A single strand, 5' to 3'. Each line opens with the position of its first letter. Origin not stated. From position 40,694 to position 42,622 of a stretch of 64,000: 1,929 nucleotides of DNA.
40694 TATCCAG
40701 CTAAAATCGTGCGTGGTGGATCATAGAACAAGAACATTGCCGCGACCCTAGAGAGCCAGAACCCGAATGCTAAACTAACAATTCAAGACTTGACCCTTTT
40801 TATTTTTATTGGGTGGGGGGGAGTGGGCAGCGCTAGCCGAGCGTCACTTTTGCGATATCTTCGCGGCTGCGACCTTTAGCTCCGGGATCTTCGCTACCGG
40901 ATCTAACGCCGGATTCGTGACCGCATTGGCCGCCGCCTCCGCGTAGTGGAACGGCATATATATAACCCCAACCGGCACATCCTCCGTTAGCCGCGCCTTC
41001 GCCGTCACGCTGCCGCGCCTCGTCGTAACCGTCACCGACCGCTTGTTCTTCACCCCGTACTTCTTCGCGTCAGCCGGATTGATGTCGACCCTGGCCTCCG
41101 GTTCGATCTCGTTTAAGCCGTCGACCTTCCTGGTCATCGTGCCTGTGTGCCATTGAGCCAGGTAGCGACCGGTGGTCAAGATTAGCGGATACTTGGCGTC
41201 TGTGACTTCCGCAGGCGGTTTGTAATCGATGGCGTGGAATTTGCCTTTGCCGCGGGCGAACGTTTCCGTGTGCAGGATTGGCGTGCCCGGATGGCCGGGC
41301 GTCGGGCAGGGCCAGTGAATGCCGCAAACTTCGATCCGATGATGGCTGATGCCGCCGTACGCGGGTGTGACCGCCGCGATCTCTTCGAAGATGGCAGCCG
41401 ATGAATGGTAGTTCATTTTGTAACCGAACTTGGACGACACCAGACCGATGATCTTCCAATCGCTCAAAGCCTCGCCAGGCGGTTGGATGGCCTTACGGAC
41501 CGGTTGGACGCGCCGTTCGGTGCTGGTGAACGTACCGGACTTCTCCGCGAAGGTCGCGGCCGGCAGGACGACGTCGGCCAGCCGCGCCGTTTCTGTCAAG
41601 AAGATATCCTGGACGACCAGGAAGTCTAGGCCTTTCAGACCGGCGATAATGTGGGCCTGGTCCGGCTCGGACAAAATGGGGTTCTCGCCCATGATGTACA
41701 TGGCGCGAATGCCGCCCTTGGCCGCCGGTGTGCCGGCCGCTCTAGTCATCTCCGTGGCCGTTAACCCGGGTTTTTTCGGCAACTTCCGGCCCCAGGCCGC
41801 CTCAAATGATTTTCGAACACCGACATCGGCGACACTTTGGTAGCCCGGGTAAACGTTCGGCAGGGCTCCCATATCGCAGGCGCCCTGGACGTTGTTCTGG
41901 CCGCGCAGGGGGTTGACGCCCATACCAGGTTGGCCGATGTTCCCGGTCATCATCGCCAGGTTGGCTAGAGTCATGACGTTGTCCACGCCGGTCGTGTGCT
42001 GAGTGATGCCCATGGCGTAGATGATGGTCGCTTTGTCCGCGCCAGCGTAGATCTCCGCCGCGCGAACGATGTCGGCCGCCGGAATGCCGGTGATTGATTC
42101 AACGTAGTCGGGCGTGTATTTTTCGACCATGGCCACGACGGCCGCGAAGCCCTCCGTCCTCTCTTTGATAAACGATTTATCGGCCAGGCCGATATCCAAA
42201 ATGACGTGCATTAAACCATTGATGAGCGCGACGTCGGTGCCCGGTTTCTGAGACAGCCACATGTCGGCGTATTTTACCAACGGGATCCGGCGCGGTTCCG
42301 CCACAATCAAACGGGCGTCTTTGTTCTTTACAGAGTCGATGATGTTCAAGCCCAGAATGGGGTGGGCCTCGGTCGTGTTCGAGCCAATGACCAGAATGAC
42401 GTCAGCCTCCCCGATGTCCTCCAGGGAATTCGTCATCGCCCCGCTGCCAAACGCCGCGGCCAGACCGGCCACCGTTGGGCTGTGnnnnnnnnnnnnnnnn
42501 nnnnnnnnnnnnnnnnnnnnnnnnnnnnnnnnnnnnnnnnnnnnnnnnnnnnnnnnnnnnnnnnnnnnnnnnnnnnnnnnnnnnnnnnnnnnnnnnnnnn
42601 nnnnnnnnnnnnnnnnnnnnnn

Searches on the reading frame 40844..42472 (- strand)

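Call 8: search_protein_families(library=pfam, proteins=[window:40844-42472:-])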
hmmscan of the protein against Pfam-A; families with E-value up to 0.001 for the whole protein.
window:40844-42472:- (542 aa): 2 families
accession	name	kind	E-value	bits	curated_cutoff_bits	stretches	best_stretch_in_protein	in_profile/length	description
PF00384.28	Molybdopterin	-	2.8e-66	224.4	24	1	12-346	97-351/353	Molybdopterin oxidoreductase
PF01568.27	Molydop_binding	-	3e-34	117.8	26.8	1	430-535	1-109/110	Molydopterin dinucleotide binding domain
